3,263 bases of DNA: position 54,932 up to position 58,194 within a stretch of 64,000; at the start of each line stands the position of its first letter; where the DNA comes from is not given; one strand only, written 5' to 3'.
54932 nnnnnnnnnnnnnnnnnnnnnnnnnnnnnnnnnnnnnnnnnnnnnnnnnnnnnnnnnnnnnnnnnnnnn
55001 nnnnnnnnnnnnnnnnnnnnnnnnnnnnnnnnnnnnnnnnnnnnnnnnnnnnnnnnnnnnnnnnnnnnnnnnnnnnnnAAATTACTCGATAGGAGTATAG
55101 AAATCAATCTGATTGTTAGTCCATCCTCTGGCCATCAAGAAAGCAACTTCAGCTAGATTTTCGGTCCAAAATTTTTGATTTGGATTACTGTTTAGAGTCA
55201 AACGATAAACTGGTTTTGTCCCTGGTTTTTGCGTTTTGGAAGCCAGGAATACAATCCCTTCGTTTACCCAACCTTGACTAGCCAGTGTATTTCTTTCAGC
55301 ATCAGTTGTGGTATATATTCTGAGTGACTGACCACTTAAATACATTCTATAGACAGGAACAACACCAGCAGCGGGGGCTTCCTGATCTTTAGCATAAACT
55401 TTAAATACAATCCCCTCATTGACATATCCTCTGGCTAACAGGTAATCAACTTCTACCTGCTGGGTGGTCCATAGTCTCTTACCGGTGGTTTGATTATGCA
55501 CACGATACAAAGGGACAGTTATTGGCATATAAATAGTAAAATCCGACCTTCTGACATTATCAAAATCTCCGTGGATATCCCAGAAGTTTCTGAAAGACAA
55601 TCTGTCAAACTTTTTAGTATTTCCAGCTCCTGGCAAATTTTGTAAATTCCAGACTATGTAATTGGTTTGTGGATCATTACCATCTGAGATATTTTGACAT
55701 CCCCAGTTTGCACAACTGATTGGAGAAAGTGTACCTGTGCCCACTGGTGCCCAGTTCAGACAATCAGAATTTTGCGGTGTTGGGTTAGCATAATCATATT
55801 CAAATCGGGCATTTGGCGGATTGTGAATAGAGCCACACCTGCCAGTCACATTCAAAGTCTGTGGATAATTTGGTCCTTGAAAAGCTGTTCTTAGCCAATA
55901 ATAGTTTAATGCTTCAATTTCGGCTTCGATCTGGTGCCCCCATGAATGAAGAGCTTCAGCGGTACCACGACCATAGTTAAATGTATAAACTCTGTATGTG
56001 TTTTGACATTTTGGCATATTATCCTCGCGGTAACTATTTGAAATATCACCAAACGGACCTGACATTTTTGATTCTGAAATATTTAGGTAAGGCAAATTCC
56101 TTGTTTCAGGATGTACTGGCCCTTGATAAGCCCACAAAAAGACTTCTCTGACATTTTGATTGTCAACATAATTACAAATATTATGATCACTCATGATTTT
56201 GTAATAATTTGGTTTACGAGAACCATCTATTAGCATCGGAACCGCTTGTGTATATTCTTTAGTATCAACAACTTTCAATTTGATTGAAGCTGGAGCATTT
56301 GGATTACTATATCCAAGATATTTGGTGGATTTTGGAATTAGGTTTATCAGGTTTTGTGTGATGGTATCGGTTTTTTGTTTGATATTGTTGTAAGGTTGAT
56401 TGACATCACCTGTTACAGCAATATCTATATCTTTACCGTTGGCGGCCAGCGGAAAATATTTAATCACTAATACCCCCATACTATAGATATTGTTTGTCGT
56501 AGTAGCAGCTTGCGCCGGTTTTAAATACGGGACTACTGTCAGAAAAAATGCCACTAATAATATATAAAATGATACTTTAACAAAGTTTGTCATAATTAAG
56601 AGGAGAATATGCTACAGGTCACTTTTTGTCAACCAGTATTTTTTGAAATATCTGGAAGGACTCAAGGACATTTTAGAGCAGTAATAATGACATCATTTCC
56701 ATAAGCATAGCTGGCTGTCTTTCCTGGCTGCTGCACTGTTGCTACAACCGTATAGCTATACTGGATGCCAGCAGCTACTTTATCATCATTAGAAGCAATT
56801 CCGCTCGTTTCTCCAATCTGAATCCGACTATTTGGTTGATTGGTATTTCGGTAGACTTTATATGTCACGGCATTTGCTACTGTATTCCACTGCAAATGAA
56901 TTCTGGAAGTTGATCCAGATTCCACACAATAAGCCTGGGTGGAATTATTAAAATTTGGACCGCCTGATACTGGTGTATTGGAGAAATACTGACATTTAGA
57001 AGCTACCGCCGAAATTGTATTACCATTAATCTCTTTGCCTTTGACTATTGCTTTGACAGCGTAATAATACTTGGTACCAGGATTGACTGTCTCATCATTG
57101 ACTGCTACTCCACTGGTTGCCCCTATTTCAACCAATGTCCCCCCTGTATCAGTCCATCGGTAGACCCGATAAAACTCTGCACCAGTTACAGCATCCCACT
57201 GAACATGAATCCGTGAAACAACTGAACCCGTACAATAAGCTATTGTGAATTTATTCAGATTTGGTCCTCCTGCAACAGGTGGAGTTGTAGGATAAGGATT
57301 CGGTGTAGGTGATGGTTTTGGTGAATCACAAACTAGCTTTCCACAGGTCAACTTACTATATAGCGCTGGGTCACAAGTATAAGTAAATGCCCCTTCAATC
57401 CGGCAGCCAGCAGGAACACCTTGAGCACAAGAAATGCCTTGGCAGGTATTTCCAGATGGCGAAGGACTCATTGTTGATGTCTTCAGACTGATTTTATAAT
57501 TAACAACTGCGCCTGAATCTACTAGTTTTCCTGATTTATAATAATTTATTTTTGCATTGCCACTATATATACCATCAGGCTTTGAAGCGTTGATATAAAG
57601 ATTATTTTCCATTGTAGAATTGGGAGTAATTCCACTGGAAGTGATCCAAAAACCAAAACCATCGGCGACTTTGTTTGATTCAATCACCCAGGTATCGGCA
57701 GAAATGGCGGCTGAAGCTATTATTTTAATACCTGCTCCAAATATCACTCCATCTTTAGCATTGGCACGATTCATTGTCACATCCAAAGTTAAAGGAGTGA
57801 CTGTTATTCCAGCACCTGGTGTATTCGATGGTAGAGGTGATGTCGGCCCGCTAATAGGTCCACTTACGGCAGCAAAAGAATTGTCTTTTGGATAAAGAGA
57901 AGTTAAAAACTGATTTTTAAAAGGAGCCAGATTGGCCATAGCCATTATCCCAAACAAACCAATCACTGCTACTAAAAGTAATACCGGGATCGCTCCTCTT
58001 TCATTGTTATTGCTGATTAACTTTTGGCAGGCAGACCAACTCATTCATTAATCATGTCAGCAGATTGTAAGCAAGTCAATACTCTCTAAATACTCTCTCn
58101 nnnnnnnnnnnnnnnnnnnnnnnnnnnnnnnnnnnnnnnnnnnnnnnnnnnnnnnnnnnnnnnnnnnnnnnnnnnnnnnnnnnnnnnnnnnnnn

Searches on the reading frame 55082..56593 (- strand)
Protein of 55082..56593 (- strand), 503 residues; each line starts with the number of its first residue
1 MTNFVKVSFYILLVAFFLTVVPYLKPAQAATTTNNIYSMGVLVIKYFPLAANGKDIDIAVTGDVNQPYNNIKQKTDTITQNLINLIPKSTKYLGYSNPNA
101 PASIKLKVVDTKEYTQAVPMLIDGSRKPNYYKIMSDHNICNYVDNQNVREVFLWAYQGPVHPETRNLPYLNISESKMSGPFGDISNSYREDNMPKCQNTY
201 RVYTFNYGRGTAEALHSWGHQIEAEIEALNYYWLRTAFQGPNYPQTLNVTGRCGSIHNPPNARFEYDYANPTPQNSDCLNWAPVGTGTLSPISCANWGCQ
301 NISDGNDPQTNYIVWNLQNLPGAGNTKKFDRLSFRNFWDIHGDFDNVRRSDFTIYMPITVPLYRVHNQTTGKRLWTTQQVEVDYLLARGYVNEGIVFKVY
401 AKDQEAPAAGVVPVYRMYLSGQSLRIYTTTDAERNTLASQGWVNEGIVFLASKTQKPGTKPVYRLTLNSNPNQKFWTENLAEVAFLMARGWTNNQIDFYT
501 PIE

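Call 53: search_protein_families(library=pfam, proteins=[window:55082-56593:-], max_evalue=0.00001)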
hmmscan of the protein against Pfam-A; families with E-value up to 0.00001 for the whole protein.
window:55082-56593:- (503 aa): 1 family
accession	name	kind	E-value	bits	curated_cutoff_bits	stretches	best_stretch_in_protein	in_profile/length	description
PF18885.6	DUF5648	-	1.9e-37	129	25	2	361-500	1-133/134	Domain of unknown function (DUF5648)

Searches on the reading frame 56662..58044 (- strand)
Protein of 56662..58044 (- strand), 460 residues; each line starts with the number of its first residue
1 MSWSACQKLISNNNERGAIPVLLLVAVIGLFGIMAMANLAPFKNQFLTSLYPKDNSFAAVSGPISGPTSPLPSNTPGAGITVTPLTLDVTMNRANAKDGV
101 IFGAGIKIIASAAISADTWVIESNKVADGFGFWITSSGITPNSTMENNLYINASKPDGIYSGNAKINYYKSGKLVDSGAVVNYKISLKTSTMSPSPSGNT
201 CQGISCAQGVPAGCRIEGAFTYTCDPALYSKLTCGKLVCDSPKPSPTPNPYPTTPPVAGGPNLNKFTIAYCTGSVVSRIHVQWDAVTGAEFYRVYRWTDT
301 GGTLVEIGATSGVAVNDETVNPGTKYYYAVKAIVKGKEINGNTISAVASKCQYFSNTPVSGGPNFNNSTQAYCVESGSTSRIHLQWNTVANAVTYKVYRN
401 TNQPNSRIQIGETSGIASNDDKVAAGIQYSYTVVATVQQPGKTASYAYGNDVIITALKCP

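Call 53: search_protein_families(library=pfam, proteins=[window:56662-58044:-], max_evalue=0.00001)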
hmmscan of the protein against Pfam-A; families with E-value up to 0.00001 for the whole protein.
window:56662-58044:- (460 aa): 1 family
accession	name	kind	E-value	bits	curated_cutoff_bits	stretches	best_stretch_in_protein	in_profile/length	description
PF21910.2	GH85_C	-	1.9e-06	28.6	27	0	372-414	9-50/95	GH85 endohexosaminidases, C-terminal domain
